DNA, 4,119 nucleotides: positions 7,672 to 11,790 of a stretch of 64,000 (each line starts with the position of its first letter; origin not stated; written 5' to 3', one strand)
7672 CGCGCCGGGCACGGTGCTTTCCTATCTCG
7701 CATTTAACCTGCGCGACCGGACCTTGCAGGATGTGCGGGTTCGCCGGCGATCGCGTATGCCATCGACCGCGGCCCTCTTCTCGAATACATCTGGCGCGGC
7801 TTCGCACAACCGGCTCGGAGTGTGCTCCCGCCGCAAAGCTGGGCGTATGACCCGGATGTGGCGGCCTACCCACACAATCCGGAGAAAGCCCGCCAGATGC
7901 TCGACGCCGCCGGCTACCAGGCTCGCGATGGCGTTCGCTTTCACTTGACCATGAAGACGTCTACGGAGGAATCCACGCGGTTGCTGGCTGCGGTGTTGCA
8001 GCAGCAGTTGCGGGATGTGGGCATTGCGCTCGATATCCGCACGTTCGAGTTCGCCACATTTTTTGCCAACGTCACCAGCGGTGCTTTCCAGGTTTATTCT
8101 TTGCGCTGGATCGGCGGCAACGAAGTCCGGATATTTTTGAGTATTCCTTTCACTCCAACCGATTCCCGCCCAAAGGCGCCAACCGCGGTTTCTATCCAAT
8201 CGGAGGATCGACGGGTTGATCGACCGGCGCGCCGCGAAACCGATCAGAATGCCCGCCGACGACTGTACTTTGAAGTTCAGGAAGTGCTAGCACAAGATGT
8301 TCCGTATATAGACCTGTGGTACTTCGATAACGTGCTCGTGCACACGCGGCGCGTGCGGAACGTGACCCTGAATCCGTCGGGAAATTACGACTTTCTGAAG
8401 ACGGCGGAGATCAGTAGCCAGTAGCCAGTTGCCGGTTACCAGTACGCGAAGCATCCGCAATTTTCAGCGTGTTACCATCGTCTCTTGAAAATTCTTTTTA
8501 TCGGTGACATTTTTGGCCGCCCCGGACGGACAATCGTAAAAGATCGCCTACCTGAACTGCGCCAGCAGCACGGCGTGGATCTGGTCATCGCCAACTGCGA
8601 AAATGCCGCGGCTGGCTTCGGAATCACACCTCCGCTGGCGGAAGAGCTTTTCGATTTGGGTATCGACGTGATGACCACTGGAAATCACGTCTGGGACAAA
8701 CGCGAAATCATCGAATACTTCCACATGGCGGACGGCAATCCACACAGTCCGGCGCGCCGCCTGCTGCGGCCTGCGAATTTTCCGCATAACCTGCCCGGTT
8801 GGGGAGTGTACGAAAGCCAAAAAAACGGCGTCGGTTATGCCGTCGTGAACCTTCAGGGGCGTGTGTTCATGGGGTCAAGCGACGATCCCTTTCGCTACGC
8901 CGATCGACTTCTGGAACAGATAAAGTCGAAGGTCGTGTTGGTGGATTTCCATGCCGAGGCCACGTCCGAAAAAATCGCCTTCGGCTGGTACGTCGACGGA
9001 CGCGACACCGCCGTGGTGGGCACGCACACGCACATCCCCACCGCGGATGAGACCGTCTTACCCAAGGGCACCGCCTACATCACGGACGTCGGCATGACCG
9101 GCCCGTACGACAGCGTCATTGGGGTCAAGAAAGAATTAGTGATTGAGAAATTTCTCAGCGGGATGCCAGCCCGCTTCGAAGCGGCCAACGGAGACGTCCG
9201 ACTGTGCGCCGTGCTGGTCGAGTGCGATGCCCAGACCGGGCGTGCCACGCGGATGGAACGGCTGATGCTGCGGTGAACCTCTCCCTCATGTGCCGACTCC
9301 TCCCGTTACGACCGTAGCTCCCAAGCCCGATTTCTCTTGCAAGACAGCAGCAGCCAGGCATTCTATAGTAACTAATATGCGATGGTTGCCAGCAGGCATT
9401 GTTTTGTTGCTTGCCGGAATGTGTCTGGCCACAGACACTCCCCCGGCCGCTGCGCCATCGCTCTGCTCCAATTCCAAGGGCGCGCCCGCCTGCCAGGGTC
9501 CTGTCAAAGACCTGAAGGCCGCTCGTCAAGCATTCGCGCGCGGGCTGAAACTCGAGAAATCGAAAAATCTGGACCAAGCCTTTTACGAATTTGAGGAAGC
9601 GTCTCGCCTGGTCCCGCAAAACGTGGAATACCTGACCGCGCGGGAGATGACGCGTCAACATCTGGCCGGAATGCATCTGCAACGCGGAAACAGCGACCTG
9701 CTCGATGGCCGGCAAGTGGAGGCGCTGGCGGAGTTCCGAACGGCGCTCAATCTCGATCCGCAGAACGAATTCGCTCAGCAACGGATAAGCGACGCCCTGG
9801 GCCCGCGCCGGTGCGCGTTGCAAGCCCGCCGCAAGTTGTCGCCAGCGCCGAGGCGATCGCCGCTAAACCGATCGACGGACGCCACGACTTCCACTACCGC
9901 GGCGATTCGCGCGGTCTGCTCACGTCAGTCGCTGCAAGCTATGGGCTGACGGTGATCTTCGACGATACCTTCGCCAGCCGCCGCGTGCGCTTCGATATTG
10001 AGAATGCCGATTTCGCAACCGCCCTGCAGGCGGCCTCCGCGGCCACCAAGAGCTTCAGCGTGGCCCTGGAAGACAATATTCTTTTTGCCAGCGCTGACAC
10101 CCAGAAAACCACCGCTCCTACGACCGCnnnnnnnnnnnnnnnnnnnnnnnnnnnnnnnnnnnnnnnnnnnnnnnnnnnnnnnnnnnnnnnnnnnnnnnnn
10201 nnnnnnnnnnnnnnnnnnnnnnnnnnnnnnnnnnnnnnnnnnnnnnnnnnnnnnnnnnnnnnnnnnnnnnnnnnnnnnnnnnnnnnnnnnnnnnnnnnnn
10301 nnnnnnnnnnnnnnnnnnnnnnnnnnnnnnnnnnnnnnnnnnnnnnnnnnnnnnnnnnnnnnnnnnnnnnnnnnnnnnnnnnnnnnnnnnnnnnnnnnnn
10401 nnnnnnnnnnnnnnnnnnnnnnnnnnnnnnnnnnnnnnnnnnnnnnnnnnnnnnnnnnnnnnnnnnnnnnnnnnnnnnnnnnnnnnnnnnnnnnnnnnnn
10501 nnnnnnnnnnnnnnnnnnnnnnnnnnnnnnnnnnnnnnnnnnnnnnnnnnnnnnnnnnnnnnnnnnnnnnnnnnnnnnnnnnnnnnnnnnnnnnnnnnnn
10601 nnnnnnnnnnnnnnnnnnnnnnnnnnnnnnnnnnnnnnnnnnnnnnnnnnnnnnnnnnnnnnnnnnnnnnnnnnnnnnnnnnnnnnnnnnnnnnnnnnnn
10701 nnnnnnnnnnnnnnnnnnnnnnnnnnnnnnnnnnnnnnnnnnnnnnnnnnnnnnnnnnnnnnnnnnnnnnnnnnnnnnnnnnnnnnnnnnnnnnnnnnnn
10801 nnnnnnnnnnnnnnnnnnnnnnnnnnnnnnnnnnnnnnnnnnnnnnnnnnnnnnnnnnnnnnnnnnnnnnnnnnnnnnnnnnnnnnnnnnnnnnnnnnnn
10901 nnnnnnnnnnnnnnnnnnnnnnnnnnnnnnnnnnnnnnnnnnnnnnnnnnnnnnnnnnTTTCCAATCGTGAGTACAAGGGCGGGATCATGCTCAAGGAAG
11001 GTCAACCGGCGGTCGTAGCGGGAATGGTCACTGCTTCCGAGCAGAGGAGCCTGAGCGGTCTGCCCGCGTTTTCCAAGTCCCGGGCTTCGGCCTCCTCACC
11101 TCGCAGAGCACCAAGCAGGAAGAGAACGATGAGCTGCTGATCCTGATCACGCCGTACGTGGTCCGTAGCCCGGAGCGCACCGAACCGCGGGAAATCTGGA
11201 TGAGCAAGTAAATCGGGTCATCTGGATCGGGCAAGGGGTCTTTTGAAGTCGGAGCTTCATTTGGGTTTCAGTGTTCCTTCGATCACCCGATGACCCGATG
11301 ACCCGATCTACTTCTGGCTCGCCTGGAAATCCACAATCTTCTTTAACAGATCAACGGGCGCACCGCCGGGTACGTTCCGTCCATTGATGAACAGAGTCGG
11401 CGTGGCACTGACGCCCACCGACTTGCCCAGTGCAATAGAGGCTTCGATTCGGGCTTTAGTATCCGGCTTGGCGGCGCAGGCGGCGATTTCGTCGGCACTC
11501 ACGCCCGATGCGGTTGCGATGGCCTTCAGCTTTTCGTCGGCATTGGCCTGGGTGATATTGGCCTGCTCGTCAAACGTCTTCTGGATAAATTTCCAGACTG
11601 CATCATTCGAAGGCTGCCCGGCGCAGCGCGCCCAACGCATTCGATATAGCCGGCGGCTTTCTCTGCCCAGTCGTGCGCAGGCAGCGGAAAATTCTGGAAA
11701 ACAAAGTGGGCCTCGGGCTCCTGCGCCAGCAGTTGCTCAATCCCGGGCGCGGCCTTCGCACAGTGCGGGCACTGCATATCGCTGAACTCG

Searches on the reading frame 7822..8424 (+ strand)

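Call 62: search_protein_families(library=ncbifam, proteins=[window:7822-8424:+], max_evalue=0.01)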
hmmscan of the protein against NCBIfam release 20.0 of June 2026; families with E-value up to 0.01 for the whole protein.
window:7822-8424:+ (200 aa): 9 families
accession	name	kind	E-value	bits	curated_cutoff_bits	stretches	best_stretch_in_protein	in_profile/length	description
NF045467.1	Opp4A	equivalog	5.8e-16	57.8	650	1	2-190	348-550/556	oligopeptide ABC transporter substrate-binding protein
NF043070.1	DppA_dipep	equivalog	3.6e-13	48.9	1005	1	2-191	338-529/535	dipeptide ABC transporter periplasmic-binding protein DppA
TIGR02294.1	nickel_nikA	equivalog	8.1e-11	41.1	393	1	10-186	305-491/501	nickel ABC transporter substrate-binding protein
NF011942.0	PRK15413.1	equivalog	2e-09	36.7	594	1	4-191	315-506/512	glutathione ABC transporter substrate-binding protein GsiB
NF011689.0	PRK15109.1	equivalog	2.2e-08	33.2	560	1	1-191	342-533/547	ABC transporter substrate-binding protein SapA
TIGR04028.1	SBP_KPN_01854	hypoth_equivalog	4.9e-07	28.7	468.5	1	6-82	305-389/509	TIGR04028 family ABC transporter substrate-binding protein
NF045468.1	Opp5A_nikA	equivalog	4.9e-07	28.6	600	1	9-189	295-480/488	nickel ABC transporter substrate-binding protein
NF011684.0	PRK15104.1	equivalog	1.2e-06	27.5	947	1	20-171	367-514/543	oligopeptide ABC transporter substrate-binding protein OppA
NF007287.0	PRK09755.1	equivalog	0.00075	18.4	1098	1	23-189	362-524/535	ABC transporter substrate-binding protein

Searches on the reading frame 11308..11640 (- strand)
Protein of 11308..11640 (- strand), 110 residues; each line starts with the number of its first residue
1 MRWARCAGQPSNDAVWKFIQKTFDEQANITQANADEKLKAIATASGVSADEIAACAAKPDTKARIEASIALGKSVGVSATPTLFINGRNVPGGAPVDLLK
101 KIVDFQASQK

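Call 62: search_protein_families(library=ncbifam, proteins=[window:11308-11640:-], max_evalue=0.01)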
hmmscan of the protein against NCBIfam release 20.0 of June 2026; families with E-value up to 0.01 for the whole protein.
window:11308-11640:- (110 aa): 1 family
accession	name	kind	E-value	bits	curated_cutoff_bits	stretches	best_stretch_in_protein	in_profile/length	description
NF041057.1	Rcas_1661_fam_Se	equivalog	1.1e-12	48.1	190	1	4-104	146-245/247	Rcas_1661 family thioredoxin-like (seleno)lipoprotein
